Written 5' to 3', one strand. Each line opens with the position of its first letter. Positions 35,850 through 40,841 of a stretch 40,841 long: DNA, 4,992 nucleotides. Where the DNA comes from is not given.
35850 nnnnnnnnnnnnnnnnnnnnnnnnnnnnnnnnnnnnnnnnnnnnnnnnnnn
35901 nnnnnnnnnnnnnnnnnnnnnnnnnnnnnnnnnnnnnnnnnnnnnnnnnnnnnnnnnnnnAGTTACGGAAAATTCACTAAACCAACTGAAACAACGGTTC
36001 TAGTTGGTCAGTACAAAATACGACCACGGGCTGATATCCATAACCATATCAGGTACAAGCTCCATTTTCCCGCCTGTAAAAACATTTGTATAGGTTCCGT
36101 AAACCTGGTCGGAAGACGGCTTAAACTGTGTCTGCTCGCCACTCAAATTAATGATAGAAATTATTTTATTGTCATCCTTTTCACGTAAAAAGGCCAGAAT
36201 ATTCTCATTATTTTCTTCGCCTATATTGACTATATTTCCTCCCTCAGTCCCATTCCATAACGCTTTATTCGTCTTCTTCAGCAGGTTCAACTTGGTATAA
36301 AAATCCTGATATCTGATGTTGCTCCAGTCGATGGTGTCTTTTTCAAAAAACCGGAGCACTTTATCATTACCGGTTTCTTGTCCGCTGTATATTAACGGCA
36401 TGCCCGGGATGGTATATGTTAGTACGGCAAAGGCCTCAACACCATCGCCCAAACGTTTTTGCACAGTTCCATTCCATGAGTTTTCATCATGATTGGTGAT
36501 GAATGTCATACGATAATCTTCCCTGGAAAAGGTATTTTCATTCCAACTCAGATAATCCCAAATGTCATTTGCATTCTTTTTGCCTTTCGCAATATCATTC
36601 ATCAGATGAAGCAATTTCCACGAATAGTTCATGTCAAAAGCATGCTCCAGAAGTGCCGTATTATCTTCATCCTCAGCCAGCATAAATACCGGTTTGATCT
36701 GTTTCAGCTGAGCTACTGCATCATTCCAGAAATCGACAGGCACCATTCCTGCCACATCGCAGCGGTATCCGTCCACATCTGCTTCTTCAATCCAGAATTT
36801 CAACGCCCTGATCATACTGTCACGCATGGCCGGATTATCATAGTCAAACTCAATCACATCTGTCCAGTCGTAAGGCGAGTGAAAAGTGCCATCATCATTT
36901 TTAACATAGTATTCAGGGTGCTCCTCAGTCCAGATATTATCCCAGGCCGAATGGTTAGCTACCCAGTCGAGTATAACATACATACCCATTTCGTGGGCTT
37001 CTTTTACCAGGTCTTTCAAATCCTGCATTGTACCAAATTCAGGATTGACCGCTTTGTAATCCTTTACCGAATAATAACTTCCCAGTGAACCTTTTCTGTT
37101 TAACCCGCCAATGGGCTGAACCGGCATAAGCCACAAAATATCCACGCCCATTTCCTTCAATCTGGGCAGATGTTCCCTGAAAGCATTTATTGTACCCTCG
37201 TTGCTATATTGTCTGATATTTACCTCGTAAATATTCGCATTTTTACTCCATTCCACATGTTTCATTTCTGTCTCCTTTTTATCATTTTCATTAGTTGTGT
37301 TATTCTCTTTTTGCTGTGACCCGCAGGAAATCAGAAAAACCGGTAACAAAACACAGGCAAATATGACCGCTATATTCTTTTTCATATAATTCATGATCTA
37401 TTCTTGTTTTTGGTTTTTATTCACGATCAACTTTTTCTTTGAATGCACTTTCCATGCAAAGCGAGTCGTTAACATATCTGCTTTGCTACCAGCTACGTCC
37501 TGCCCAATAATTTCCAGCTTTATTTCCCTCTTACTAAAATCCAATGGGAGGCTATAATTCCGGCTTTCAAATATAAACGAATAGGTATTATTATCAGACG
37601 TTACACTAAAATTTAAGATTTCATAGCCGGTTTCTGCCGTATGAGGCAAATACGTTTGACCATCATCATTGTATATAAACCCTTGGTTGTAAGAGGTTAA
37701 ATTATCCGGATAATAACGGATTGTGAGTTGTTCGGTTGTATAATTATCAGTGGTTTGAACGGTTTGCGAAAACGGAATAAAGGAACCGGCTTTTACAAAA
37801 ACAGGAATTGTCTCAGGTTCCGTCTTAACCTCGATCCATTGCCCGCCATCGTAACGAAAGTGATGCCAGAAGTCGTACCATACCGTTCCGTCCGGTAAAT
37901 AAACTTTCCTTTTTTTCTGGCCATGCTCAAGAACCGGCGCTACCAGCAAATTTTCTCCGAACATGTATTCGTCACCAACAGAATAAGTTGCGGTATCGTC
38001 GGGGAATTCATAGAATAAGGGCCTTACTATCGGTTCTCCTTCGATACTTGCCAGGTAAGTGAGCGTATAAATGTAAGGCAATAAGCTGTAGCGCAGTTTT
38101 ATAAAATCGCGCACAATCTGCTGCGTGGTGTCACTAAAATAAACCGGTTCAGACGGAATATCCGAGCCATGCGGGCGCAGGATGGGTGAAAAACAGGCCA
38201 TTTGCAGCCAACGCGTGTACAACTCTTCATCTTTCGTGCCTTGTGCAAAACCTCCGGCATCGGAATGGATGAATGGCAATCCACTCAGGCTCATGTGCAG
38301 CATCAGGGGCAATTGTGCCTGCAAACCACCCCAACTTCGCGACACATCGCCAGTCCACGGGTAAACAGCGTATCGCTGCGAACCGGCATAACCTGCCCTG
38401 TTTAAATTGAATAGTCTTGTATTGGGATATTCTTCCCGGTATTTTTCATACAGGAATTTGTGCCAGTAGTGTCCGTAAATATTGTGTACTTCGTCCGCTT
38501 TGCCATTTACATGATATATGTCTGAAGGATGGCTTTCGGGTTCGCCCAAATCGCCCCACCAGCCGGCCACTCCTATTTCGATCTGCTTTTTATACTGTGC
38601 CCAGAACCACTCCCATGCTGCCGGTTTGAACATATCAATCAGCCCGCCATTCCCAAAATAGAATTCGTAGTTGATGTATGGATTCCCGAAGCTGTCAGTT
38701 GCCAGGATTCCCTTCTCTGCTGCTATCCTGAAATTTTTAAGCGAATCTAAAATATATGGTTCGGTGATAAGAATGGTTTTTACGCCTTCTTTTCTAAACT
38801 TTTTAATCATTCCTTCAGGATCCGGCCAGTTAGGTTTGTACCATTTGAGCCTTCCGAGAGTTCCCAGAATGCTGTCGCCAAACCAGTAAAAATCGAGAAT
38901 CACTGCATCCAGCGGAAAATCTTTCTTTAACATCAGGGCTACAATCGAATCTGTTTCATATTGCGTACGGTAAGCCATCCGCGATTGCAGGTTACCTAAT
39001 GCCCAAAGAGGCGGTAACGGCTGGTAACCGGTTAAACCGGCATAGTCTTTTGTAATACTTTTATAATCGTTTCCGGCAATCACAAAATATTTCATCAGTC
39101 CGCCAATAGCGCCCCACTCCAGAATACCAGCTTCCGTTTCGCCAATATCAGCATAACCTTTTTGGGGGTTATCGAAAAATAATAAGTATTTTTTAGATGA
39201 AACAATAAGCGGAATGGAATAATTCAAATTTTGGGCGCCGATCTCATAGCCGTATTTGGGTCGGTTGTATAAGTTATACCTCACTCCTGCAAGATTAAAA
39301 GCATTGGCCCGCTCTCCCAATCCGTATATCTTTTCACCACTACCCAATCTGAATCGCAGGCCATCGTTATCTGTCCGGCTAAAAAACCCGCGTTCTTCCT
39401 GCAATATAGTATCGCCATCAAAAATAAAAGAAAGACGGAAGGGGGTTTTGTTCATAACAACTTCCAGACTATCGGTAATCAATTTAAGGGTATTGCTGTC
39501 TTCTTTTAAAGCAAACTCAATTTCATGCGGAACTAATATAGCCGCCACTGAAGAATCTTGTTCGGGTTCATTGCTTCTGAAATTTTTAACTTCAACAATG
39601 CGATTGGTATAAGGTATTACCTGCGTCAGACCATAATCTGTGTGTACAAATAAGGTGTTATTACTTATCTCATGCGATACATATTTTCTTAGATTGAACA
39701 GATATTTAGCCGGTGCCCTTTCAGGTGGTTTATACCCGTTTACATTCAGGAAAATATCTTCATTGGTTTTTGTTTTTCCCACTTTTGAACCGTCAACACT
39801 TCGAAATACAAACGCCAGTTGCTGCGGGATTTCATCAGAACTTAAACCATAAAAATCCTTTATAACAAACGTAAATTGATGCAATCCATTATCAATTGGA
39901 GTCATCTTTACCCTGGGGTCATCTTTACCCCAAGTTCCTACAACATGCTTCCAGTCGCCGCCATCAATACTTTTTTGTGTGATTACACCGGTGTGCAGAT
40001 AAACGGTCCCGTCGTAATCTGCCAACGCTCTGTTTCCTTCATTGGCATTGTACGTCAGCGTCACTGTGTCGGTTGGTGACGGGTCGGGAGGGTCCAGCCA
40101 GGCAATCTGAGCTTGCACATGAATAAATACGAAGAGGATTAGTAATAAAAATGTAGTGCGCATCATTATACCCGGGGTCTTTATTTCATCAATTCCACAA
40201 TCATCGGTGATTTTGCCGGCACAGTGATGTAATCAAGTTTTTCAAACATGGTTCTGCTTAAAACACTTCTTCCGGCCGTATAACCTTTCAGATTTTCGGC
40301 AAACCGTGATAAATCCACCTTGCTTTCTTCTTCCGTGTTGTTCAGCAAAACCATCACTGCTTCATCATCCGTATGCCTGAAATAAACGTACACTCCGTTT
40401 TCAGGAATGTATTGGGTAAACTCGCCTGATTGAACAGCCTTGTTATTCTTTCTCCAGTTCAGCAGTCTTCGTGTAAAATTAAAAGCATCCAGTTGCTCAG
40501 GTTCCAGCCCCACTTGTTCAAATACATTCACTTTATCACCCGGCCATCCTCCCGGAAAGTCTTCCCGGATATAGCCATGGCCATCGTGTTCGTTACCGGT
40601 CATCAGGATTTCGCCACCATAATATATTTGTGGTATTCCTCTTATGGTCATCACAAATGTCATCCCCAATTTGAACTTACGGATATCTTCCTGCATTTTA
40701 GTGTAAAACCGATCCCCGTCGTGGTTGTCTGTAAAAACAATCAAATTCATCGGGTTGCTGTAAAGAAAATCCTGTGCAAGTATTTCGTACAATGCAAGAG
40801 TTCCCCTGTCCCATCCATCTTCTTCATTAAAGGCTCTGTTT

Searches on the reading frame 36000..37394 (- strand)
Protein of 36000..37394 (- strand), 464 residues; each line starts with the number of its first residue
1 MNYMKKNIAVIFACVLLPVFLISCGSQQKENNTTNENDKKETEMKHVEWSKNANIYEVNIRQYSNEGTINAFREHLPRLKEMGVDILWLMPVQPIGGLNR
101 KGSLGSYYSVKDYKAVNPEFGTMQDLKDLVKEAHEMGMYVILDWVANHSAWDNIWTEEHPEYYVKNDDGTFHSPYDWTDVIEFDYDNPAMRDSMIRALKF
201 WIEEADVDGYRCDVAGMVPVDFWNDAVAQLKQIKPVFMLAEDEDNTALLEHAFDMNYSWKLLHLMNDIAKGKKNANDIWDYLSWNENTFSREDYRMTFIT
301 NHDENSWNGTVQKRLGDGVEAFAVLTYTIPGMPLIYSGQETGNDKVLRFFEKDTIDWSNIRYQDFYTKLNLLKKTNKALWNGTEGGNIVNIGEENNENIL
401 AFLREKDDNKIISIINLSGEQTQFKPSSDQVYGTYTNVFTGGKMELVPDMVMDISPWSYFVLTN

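Call 6: search_protein_families(library=pfam, proteins=[window:36000-37394:-], max_evalue=0.001)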
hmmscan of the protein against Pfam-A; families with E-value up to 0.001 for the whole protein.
window:36000-37394:- (464 aa): 4 families
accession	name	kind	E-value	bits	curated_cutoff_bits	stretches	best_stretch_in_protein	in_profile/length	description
PF00128.31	Alpha-amylase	-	3.6e-34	119.2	22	1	64-353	13-365/446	Alpha amylase, catalytic domain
PF14701.12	hDGE_amylase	-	5.2e-08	32.9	27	1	67-162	19-116/439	Glycogen debranching enzyme, glucanotransferase domain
PF16657.11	Malt_amylase_C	-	8.3e-06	26.2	27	1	393-460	8-74/75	Maltogenic Amylase, C-terminal domain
PF14871.12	GHL6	-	0.00036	21.2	35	1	106-213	28-131/132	Hypothetical glycosyl hydrolase 6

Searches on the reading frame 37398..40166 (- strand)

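Call 6: search_protein_families(library=pfam, proteins=[window:37398-40166:-], max_evalue=0.001)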
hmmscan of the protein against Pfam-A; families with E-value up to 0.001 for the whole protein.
window:37398-40166:- (922 aa): 4 families
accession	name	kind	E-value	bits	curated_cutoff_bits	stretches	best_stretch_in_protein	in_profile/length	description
PF01055.32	Glyco_hydro_31_2nd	-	1e-89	301.6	23.5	1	383-702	2-328/328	Glycosyl hydrolases family 31 TIM-barrel domain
PF21365.3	Glyco_hydro_31_3rd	-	2.9e-31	108.2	24.4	1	710-797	1-87/87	Glycosyl hydrolase family 31 C-terminal domain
PF13802.12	Gal_mutarotas_2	-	8e-24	85.4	27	1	183-340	4-184/184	Glycosyl hydrolase 31 N-terminal galactose mutarotase-like domain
PF16328.11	DUF4961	-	8.6e-05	22.3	27.1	1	17-128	179-281/283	Domain of unknown function (DUF4961)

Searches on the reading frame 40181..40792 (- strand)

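Call 73: search_protein_families(library=pfam, proteins=[window:40181-40792:-], max_evalue=0.00001)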
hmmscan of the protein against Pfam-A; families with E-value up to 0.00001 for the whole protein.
window:40181-40792:- (203 aa): 4 families
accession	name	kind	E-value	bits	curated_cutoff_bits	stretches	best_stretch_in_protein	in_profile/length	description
PF10438.15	Cyc-maltodext_C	-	3.2e-23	82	22.2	1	126-200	2-76/76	Cyclo-malto-dextrinase C-terminal domain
PF00128.31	Alpha-amylase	-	5.5e-10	39.5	22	1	16-134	306-410/446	Alpha amylase, catalytic domain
PF16657.11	Malt_amylase_C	-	4.9e-07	30.2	27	1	123-166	1-45/75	Maltogenic Amylase, C-terminal domain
PF22026.2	Alpha-amylase_C_2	-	3.3e-06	27.9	27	1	123-176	1-58/78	Alpha-amylase C-terminal domain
